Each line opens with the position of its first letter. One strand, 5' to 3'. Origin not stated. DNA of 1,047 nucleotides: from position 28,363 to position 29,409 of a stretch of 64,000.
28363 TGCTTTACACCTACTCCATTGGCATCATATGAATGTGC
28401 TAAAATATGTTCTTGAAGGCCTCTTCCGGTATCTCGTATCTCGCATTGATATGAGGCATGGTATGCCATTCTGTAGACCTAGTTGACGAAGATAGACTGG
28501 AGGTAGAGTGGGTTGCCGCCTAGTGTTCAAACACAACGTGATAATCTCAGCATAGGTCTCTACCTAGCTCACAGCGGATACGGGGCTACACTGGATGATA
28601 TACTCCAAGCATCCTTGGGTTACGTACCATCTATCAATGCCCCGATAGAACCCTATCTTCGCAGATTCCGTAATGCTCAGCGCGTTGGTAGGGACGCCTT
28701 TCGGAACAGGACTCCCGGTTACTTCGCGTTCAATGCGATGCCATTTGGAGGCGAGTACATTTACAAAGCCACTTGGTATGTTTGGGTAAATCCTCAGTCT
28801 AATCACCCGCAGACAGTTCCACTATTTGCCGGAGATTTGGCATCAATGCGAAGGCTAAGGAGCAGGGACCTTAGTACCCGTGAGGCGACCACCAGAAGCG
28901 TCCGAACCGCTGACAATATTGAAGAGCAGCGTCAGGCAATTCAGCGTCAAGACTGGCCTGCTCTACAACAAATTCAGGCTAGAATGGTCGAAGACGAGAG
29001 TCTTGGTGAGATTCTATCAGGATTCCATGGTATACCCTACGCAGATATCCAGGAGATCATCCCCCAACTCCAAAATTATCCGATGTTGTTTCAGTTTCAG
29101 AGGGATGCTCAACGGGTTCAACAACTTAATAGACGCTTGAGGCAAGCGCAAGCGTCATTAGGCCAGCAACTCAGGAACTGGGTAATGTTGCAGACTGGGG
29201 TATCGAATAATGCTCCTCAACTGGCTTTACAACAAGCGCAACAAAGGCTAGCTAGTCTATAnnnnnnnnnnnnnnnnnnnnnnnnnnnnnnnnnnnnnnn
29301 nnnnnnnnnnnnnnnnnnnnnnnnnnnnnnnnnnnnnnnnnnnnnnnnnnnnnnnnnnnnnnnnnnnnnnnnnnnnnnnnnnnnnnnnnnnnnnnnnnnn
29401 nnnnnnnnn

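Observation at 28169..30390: Low-GC two-gene islet: unrecognisable Q-rich protein plus divergent ParB/Srx-fold protein, with no ParA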

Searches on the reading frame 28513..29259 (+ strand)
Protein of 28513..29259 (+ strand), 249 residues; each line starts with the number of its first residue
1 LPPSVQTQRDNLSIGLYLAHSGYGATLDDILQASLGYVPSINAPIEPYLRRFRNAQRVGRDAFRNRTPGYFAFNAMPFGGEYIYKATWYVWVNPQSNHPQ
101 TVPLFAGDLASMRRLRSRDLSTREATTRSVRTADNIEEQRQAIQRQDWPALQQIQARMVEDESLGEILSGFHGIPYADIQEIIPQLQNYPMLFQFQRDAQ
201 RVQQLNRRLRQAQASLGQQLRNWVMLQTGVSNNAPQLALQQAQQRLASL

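Call 4: search_protein_families(library=pfam, proteins=[window:28513-29259:+], max_evalue=1)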
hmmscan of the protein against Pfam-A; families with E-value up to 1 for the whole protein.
window:28513-29259:+ (249 aa): 2 families
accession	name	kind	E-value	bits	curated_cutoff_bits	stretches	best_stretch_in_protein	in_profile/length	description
PF11559.13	ADIP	-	0.013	16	34.3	1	189-245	41-97/151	Afadin- and alpha -actinin-Binding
PF15720.10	DUF4675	-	0.042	13.8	27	1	111-166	106-160/198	Domain of unknown function (DUF4675)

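Call 5: search_protein_families(library=phrogs, proteins=[window:28513-29259:+], max_evalue=1)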
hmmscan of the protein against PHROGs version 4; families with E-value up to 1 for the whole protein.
window:28513-29259:+ (249 aa): 0 families

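Call 6: search_protein_families(library=padloc, proteins=[window:28513-29259:+], max_evalue=1)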
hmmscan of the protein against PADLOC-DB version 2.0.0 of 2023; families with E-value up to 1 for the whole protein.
window:28513-29259:+ (249 aa): 0 families

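Call 7: search_protein_families(library=ncbifam, proteins=[window:28513-29259:+], max_evalue=1)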
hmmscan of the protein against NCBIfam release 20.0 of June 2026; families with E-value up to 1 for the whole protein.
window:28513-29259:+ (249 aa): 0 families

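Call 10: find_homologous_proteins(query=window:28513-29259:+, max_evalue=0.001)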
Query window:28513-29259:+ (249 aa): 169 proteins with E <= 0.001 among 701 candidates; the best 120 are listed.
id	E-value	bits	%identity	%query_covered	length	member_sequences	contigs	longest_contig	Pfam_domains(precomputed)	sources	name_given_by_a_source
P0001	2.1e-149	514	93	100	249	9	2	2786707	-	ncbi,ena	-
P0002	3.8e-132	457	83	94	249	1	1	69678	-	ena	-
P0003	1.0e-131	456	82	94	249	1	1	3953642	-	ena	-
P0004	1.3e-126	439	78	94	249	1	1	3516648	-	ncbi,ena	-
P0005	1.4e-126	439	80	100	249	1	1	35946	-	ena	-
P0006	2.5e-125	435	79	100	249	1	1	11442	-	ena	-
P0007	5.0e-125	434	78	100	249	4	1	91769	-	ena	-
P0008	5.1e-125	434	80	100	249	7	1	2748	-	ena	-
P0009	1.0e-124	433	80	100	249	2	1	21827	-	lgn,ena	-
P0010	2.8e-124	431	79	100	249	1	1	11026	-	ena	-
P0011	5.2e-124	430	76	100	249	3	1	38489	-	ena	-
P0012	5.9e-124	430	74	94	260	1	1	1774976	-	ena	-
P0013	2.2e-123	428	78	100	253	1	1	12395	-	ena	-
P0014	3.7e-123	428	78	100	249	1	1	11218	-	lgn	-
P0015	4.4e-122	424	76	100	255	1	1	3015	-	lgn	-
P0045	2.3e-111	389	69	100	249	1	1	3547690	-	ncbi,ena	-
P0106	6.7e-89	316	62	100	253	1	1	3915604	-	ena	-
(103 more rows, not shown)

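Call 13: find_encoding_contigs(protein=P0001, flank=10000, max_places=3)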
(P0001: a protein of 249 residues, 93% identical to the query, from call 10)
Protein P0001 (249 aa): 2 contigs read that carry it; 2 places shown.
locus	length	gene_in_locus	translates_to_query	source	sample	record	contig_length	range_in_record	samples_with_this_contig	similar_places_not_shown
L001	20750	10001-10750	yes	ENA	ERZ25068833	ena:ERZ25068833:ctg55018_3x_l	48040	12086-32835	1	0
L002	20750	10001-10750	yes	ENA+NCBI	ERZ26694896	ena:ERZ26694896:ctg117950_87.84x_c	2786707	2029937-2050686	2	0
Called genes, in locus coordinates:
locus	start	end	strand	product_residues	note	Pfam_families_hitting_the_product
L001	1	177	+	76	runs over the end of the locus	PF00486:Trans_reg_C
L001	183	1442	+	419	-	PF00672:HAMP, PF00512:HisKA, PF02518:HATPase_c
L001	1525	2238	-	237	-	PF00005:ABC_tran, PF02463:SMC_N (faint)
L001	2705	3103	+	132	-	-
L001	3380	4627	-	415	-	PF05977:MFS_3, PF07690:MFS_1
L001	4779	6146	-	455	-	PF05977:MFS_3, PF07690:MFS_1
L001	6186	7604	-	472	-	PF05977:MFS_3, PF07690:MFS_1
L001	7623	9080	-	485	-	PF05977:MFS_3, PF07690:MFS_1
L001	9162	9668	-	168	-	PF01978:TrmB (weak), PF12802:MarR_2, PF22381:Staph_reg_Sar_Rot (weak), PF01047:MarR, PF13463:HTH_27 (faint)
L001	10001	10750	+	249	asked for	-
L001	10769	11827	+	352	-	PF02195:ParB_N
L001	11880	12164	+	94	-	-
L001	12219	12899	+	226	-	PF12787:EcsC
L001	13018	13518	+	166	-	PF03352:Adenine_glyco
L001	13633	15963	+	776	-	PF01315:Ald_Xan_dh_C, PF02738:MoCoBD_1, PF20256:MoCoBD_2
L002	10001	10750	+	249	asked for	-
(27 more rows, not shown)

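Call 14: find_encoding_contigs(protein=P0045, flank=10000, max_places=3)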
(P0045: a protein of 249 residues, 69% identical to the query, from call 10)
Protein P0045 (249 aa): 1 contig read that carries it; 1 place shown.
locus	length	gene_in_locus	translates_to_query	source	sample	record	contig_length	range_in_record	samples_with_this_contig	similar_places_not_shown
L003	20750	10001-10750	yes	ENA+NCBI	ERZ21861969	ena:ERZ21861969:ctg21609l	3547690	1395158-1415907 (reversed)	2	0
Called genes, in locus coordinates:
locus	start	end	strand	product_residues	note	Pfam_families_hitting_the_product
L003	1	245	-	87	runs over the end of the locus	PF22513:FitA-like_RHH (weak)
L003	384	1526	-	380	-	PF13378:MR_MLE_C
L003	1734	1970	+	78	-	-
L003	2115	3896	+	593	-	PF00860:Xan_ur_permease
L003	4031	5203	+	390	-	PF13433:Peripla_BP_5, PF13458:Peripla_BP_6, PF01094:ANF_receptor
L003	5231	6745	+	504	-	PF00474:SSF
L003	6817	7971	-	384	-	PF08495:FIST, PF10442:FIST_C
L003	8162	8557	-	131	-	PF00355:Rieske, PF13806:Rieske_2 (weak)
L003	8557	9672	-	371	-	PF04909:Amidohydro_2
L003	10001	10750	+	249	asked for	-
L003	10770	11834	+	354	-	PF02195:ParB_N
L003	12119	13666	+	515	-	PF00070:Pyr_redox (faint), PF01266:DAO (faint), PF01494:FAD_binding_3 (faint), PF01593:Amino_oxidase, PF01946:Thi4 (faint), PF04820:Trp_halogenase (faint), PF12831:FAD_oxidored (weak), PF13450:NAD_binding_8, +1 more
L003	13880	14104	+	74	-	PF02604:PhdYeFM_antitox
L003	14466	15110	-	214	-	-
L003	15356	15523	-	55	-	-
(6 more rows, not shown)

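Call 15: find_encoding_contigs(protein=P0106, flank=10000, max_places=3)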
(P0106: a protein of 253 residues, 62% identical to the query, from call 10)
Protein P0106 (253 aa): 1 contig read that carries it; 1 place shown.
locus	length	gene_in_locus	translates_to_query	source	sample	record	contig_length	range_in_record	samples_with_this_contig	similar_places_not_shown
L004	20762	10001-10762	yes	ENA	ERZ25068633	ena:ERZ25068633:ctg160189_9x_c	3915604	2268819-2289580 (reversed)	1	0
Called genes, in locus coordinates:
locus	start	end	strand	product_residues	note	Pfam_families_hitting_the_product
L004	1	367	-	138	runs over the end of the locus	PF19902:DUF6375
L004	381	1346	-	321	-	PF04055:Radical_SAM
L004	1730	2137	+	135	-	PF00589:Phage_integrase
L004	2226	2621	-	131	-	PF01850:PIN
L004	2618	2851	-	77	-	PF15937:PrlF_antitoxin, PF04014:MazE_antitoxin (weak)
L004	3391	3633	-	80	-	PF01695:IstB_IS21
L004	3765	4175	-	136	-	PF01695:IstB_IS21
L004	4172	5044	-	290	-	PF00665:rve, PF22483:Mu-transpos_C_2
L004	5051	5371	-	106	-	-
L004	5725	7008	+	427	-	-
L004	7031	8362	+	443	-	-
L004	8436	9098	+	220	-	-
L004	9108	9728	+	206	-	-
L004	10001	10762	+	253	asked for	-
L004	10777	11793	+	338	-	PF02195:ParB_N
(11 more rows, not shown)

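Call 23: find_related_loci(query=A1, collection=genome_contigs, flank=10000)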
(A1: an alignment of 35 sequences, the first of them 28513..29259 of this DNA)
Query A1 (249 aa) in genome_contigs; peptide patterns used: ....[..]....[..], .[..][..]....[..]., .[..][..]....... (x = any residue, [..] = any of these).
108 stretches matched a pattern; 23 encode a relative of the query (tblastn E <= 1e-3); 23 distinct loci.
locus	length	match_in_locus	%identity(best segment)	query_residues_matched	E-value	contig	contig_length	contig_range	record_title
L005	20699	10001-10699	91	1-233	6e-146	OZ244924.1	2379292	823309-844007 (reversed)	MAG: Dehalococcoidia bacterium isolate e5f2f67f-80f5-4dea-8d85-3d806a77b3c6 genome assembly, chromosome: 1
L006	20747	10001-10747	92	1-249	2e-148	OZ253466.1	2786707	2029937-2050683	MAG: Dehalococcoidia bacterium isolate 7f7fcc17-106b-4c1d-a8d7-7cf201ad70ef genome assembly, chromosome: 1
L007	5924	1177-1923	77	1-249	1e-124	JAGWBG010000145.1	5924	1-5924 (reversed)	MAG: Dehalococcoidia bacterium isolate 277c_27 scaffold_21530, whole genome shotgun sequence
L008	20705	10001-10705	77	1-235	9e-124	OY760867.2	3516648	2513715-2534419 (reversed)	MAG: Dehalococcoidia bacterium isolate ec36dd00-29ce-491f-9a3f-6816ace52b4b genome assembly, chromosome: 1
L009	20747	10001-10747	76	1-249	4e-123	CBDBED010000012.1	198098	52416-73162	MAG: Dehalococcoidia bacterium isolate 5625331d-cfd1-4067-b2ed-0d0e62f3ee82 genome assembly, contig: contig_12, whole ge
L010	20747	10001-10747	73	1-249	3e-123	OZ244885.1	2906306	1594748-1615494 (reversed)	MAG: Dehalococcoidia bacterium isolate fdb43404-dfe2-4bc2-b563-a099daddbcab genome assembly, chromosome: 1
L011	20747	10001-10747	72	1-249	6e-122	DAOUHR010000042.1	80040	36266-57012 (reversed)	MAG TPA_asm: Dehalococcoidia bacterium isolate S16_99 k189_39142, whole genome shotgun sequence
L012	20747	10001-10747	69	1-249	3e-117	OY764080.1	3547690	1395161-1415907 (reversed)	MAG: Chloroflexota bacterium isolate a04a8705-9522-4335-bb9c-b9bb47e5c42e genome assembly, chromosome: 1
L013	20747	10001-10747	71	1-249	2e-116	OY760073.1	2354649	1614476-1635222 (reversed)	MAG: Dehalococcoidia bacterium isolate c30765d4-caf5-4d90-88bc-dc8b2ca32de7 genome assembly, chromosome: 1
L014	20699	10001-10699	76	1-233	1e-116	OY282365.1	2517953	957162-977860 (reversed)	MAG: uncultured Dehalococcoidia bacterium isolate fd47c038-abb2-4c05-9cdb-6b11942eec52 genome assembly, chromosome: 1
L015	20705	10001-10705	74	1-235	3e-115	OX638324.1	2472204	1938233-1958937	MAG: uncultured Dehalococcoidia bacterium isolate 3cc91b85-964c-4eee-822c-8c355d828f5f genome assembly, chromosome: 1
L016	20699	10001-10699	73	1-233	8e-115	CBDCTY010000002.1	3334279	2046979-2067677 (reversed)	MAG: Dehalococcoidia bacterium isolate 8d763e54-a689-437c-9121-06e6f54ce659 genome assembly, contig: contig_2, whole gen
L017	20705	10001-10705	75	1-235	9e-115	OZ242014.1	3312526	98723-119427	MAG: Dehalococcoidia bacterium isolate dc00a5be-81f4-4acd-b4e2-246381d7a392 genome assembly, chromosome: 1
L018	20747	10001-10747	68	1-249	1e-112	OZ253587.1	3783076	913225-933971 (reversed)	MAG: Chloroflexota bacterium isolate c48e1457-3bc6-4d91-b545-4e17b7aa62c7 genome assembly, chromosome: 1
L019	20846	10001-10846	62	1-233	8e-112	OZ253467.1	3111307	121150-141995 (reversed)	MAG: Dehalococcoidia bacterium isolate 6fb9eebd-b222-4681-b7e3-abaa52723ab8 genome assembly, chromosome: 1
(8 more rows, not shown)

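Call 28: find_related_loci(query=A1, collection=viral_contigs, flank=10000)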
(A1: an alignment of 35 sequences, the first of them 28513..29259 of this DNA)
Query A1 (249 aa) in viral_contigs; peptide patterns used: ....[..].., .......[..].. (x = any residue, [..] = any of these).
46 stretches matched a pattern, but none encodes a relative of the query by tblastn (E <= 1e-3).

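Call 31: search_solved_structures(query=A1, max_evalue=10)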
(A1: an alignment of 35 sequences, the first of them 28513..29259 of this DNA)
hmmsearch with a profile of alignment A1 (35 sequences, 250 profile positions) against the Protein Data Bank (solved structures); distinct sequences matched with E-value up to 10: 6.
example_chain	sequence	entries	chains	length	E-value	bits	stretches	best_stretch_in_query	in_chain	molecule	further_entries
4yd9_A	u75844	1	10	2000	0.45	13.3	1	119-175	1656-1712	hemocyanin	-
9b3d_G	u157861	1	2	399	0.55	13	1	135-197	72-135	Protein diaphanous homolog 1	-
6r83_1a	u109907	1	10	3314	0.64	12.8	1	119-175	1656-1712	Hemocyanin subunit 1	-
9b27_G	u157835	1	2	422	0.93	12.3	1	135-197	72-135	Protein diaphanous homolog 1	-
2yxh_A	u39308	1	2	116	1.2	11.9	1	133-191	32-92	MazG-related protein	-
8ru2_E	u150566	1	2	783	1.5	11.6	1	135-195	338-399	Methylated-DNA--protein-cysteine methyltransferase,Protein diaphanous homolog 1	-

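Call 33: predict_structure(alignment_id=A1)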
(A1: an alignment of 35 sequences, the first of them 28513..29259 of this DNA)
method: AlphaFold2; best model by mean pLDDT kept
length: 249 residues; sequences in the alignment: 35
mean_pLDDT: 75.7   pTM: 0.58
mean pLDDT of the five models: 75.7, 70.2, 68.7, 64.1, 63.8
residues with pLDDT >= 90: 54; 70-90: 104; 50-70: 70; < 50: 21
segments of 3 or more residues with pLDDT < 50: 170-179, 181-184, 186-192
pLDDT, mean of each block of 10 residues (from residue 1): 90 92 82 87 88 93 90 79 86 87 71 66 70 79 87 82 64 46 45 54 66 63 57 79 92
secondary structure, 60 per line:
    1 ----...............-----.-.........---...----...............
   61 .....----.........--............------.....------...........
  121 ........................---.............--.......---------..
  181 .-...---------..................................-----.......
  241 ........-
elements in order: H5-19 H27-35 H46-65 E70-78 E81-92 E99-103 H110-144 H148-160 H163-169 H195-228 H234-248

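Call 34: search_protein_representatives(alignment_id=A1)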
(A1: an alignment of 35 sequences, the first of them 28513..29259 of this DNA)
Query: 35 sequences, 250 profile positions. Proteins with E-value up to 0.001 (for the whole library): 31; up to 1e-10: 26; up to 1e-30: 15. The best 31 are listed.
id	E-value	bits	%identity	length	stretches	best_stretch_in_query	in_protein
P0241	5.9e-104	363.5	-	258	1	2-249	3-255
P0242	1.9e-84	299.6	-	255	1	2-249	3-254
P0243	1.1e-78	280.7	-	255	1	5-249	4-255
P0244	3.5e-76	272.5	-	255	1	4-249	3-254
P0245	1.4e-71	257.4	-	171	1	45-176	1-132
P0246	1.8e-70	253.8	-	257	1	4-249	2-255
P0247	3.5e-66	239.8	-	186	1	2-168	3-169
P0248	3.9e-65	236.3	-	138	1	112-249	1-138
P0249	6.2e-64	232.4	-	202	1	115-249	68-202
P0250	6.8e-59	215.9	-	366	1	2-141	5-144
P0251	1.8e-47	178.4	-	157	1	1-118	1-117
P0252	6.9e-43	163.4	-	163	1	2-96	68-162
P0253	2.1e-42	161.9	-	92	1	158-249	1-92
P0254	3.6e-41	157.8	-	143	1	112-249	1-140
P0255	7.0e-34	133.9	-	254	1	5-249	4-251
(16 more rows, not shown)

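Call 58: find_related_loci(query=A3, collection=metagenome_contigs, flank=8000)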
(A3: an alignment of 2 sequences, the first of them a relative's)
Query A3 (254 aa) in metagenome_contigs; peptide patterns used: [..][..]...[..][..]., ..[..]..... (x = any residue, [..] = any of these).
101 stretches matched a pattern; 1 encode a relative of the query (tblastn E <= 1e-3); 1 distinct loci.
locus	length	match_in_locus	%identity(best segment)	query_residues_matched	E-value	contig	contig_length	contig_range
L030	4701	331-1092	69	1-254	1e-125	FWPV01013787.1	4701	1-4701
